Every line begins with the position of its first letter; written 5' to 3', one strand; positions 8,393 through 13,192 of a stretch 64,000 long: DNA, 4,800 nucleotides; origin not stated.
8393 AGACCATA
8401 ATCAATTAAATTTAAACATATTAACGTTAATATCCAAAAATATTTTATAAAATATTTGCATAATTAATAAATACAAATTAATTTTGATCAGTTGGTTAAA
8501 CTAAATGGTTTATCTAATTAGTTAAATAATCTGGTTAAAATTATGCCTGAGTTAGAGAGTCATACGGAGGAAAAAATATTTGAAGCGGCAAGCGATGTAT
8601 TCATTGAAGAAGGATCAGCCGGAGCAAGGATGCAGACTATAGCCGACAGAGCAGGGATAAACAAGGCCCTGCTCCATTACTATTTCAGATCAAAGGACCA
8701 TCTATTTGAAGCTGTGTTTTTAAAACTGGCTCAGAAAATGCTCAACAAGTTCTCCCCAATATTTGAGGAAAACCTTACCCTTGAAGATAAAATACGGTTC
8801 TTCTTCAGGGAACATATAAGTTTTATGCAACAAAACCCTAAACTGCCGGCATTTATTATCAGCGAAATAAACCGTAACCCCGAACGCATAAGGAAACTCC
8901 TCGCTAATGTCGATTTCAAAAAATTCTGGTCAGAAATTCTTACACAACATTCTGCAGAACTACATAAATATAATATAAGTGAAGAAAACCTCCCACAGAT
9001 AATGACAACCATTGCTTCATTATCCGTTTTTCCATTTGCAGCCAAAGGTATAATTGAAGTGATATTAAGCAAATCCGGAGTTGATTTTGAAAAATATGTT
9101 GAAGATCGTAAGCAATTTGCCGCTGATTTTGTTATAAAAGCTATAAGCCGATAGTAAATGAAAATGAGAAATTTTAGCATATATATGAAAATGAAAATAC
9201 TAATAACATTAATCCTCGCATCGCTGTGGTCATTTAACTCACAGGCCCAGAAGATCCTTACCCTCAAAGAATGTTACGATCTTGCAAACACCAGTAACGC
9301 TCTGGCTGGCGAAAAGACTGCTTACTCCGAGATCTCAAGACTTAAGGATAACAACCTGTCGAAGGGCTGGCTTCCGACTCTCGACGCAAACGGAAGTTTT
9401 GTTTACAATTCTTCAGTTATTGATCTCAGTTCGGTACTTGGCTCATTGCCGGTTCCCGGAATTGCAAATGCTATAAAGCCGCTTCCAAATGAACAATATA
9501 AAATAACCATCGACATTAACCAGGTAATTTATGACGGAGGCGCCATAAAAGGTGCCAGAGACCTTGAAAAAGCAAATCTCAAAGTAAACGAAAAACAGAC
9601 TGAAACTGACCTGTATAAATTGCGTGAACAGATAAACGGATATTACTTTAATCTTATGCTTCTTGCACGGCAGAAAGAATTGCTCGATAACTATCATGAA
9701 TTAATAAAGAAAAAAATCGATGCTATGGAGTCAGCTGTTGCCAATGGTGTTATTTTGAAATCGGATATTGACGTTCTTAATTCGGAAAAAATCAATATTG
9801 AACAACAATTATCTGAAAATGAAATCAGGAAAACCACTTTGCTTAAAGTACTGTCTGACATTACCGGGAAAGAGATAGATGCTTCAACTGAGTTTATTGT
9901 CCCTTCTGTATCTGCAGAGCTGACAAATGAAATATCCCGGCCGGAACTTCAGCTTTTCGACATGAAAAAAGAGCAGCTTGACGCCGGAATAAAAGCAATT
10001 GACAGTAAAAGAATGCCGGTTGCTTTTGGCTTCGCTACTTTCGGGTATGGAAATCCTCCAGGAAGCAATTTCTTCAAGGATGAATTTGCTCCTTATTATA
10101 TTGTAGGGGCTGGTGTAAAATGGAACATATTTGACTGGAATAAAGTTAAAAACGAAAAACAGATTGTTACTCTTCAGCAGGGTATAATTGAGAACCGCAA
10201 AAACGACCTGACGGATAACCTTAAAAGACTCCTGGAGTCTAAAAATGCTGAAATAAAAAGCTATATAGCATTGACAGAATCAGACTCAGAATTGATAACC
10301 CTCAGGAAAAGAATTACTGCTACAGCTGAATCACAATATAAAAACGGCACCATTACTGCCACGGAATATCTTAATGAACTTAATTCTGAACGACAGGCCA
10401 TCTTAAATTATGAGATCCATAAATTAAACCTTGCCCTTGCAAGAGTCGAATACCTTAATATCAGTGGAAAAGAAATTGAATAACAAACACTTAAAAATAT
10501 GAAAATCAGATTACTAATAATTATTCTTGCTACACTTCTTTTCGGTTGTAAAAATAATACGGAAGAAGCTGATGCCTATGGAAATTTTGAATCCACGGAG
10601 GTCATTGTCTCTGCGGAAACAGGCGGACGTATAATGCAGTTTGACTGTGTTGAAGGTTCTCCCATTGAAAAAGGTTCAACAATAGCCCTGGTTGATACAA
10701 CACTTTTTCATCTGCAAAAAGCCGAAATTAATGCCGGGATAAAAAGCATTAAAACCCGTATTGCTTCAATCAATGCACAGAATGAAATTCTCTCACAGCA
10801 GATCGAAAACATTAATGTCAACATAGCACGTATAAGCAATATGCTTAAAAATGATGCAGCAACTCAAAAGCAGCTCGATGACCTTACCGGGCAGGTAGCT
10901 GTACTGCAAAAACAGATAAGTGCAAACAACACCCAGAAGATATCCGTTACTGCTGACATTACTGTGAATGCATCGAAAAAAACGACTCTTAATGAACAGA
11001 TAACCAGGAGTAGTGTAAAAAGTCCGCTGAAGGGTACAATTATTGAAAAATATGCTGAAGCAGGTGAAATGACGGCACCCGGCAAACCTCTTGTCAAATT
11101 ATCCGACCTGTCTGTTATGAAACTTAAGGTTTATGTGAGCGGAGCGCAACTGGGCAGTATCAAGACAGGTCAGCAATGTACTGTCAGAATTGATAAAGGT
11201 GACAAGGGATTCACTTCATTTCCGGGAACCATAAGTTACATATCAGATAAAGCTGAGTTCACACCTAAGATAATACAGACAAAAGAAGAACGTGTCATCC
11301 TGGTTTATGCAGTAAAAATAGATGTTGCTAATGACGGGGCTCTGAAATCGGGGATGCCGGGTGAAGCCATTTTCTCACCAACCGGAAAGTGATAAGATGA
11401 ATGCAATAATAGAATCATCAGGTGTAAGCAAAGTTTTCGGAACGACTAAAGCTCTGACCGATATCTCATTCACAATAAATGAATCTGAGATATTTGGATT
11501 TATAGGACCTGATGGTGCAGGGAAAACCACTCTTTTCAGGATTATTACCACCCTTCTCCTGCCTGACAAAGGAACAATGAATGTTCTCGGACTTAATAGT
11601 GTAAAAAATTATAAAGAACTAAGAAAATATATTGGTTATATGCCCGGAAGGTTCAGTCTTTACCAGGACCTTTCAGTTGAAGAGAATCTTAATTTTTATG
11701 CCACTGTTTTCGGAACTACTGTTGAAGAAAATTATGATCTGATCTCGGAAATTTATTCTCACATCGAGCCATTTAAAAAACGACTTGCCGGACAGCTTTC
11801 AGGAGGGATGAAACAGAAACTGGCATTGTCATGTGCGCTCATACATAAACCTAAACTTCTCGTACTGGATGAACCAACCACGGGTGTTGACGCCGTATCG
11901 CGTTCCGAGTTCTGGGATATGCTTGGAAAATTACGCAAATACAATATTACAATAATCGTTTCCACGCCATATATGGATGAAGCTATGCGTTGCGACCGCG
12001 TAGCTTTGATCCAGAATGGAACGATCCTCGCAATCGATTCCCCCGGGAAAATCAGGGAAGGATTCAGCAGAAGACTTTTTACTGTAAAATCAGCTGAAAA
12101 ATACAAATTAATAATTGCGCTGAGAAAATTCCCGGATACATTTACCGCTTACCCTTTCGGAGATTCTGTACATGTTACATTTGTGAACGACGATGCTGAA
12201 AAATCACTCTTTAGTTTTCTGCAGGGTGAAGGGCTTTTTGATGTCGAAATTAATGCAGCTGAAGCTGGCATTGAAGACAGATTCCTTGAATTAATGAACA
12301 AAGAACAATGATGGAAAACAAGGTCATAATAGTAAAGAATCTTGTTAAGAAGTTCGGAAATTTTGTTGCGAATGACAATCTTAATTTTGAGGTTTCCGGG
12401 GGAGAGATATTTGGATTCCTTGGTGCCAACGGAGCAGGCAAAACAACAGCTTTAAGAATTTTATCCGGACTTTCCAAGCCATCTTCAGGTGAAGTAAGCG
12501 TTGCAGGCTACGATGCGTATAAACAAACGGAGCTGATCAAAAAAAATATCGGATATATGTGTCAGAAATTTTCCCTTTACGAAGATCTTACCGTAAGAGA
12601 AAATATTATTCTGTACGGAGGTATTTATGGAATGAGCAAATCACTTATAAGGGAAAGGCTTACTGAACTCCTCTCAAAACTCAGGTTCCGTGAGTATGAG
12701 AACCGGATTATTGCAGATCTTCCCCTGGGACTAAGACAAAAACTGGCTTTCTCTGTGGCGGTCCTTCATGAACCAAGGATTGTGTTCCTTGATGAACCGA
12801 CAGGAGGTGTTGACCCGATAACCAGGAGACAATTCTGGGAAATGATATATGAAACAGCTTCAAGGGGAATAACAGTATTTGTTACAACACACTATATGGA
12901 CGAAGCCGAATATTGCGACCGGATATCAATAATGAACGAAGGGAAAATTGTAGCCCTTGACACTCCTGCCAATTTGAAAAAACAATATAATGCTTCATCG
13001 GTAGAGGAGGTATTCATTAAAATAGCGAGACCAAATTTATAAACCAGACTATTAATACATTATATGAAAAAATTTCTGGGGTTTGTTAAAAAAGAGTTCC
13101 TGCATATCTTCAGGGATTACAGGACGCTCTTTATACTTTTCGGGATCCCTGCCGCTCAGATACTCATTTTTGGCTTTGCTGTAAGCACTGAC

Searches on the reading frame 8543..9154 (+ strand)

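Call 51: search_protein_families(library=pfam, proteins=[window:8543-9154:+], max_evalue=0.001)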
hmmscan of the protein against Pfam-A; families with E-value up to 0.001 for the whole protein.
window:8543-9154:+ (203 aa): 1 family
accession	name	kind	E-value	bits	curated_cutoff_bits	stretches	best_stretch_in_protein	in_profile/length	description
PF00440.29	TetR_N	-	3.7e-14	52.7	24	1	12-58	1-47/47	Bacterial regulatory proteins, tetR family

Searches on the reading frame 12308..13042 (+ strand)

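Call 51: search_protein_families(library=pfam, proteins=[window:12308-13042:+], max_evalue=0.001)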
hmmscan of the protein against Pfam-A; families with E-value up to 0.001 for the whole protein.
window:12308-13042:+ (244 aa): 3 families
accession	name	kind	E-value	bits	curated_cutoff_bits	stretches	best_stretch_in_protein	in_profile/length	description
PF00005.33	ABC_tran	-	1.3e-27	97.5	25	1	23-165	2-136/137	ABC transporter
PF13304.12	AAA_21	-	3.2e-13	50.9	27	1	129-195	229-298/304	AAA domain, putative AbiEii toxin, Type IV TA system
PF13476.12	AAA_23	-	0.00063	20.9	27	1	14-52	5-39/201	AAA domain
